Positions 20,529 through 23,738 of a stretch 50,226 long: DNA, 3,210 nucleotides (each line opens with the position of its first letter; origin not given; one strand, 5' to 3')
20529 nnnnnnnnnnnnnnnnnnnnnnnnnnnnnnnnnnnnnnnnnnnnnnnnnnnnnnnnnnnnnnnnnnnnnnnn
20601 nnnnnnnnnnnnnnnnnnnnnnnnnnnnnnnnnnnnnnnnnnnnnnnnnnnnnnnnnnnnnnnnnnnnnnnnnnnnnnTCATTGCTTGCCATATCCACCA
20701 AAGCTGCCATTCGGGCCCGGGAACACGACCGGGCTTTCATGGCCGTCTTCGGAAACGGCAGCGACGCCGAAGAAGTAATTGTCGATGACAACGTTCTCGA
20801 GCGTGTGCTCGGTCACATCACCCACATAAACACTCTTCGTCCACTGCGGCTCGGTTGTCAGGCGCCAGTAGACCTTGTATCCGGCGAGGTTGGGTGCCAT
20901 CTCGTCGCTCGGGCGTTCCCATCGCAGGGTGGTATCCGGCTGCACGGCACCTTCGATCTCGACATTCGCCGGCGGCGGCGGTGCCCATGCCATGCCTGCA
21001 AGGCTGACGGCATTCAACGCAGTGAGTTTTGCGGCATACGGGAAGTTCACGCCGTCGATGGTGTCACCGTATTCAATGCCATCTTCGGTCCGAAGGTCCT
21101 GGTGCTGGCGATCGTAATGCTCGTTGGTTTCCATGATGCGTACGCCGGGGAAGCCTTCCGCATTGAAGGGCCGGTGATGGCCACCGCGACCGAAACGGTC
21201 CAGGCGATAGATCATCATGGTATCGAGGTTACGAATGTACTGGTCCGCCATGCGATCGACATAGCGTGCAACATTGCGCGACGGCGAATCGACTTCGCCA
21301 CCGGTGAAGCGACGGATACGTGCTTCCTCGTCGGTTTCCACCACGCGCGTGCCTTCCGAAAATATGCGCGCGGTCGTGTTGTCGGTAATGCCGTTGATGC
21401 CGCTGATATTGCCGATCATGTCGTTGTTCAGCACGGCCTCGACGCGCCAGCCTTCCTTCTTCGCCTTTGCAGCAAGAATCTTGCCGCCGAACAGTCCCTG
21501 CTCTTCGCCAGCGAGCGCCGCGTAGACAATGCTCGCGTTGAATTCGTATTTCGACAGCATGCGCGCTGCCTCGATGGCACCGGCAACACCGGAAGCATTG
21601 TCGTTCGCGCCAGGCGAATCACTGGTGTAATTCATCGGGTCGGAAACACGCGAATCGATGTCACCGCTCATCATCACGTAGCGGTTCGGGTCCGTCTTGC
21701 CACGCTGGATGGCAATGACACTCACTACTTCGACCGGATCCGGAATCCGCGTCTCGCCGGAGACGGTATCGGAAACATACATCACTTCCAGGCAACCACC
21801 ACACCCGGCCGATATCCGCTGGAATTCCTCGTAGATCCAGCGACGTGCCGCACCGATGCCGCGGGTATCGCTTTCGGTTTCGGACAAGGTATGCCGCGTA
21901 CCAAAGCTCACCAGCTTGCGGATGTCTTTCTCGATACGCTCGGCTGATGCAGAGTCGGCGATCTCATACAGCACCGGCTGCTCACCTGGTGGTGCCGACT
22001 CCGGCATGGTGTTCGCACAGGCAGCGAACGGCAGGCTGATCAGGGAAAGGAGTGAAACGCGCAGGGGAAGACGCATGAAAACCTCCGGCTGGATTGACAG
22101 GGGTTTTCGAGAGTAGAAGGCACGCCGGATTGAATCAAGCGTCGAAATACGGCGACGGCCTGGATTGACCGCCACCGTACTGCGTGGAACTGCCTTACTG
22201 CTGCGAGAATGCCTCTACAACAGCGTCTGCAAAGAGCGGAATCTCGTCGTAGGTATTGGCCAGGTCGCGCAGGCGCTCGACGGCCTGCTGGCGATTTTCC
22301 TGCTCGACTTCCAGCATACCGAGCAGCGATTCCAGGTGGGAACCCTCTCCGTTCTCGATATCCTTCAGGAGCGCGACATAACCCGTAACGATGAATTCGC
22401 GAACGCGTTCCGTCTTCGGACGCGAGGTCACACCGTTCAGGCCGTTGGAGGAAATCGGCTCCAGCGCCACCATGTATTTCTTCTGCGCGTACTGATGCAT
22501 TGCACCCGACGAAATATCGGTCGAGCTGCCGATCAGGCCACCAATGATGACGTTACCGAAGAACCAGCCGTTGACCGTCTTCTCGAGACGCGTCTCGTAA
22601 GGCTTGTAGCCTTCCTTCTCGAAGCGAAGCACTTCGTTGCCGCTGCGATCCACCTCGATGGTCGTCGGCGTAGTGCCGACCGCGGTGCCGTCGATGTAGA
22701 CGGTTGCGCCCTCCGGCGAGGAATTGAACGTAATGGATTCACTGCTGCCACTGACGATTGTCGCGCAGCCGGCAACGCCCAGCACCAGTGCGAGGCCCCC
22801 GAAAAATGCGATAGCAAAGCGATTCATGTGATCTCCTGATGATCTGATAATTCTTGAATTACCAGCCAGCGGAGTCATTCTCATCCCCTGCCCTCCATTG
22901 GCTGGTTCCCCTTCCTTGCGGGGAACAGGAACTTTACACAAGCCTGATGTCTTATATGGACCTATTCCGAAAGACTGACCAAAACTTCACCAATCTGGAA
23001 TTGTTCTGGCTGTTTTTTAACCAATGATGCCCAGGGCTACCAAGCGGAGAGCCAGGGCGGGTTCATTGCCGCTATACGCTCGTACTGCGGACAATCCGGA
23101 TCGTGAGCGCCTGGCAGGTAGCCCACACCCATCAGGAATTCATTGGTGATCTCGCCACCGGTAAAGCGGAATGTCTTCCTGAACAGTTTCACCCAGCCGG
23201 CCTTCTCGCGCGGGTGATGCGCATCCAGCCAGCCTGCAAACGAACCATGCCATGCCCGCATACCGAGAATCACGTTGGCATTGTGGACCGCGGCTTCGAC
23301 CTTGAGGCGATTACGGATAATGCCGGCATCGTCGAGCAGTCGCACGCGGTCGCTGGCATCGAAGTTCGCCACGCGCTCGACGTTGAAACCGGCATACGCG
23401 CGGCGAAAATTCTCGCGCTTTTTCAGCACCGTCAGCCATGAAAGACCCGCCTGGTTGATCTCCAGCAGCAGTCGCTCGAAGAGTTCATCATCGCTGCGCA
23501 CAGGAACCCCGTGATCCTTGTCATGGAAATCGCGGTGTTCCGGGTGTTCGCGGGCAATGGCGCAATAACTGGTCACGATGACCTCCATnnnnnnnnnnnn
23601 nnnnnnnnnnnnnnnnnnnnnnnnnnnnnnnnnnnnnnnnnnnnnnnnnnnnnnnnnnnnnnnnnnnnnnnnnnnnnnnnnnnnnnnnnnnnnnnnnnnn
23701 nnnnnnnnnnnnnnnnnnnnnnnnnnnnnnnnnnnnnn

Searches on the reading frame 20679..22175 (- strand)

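Call 77: search_protein_families(library=pfam, proteins=[window:20679-22175:-], max_evalue=0.0001)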
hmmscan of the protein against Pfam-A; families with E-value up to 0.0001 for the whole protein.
window:20679-22175:- (498 aa): 1 family
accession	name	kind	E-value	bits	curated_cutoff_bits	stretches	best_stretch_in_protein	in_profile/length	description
PF04389.22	Peptidase_M28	-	3e-21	76.5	21.3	1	153-360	2-170/193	Peptidase family M28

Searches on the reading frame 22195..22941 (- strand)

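Call 77: search_protein_families(library=pfam, proteins=[window:22195-22941:-], max_evalue=0.0001)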
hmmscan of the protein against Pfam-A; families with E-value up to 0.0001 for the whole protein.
window:22195-22941:- (248 aa): 1 family
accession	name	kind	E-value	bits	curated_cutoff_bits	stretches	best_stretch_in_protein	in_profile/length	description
PF08308.17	PEGA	-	1.6e-13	50.8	20.8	1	69-119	3-53/71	PEGA domain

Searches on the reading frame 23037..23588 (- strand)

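Call 77: search_protein_families(library=pfam, proteins=[window:23037-23588:-], max_evalue=0.0001)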
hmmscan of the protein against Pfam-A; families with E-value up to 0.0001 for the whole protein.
window:23037-23588:- (183 aa): 1 family
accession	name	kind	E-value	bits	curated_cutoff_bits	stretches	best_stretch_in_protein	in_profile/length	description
PF03352.18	Adenine_glyco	-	2.9e-37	128.7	25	1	13-123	3-113/177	Methyladenine glycosylase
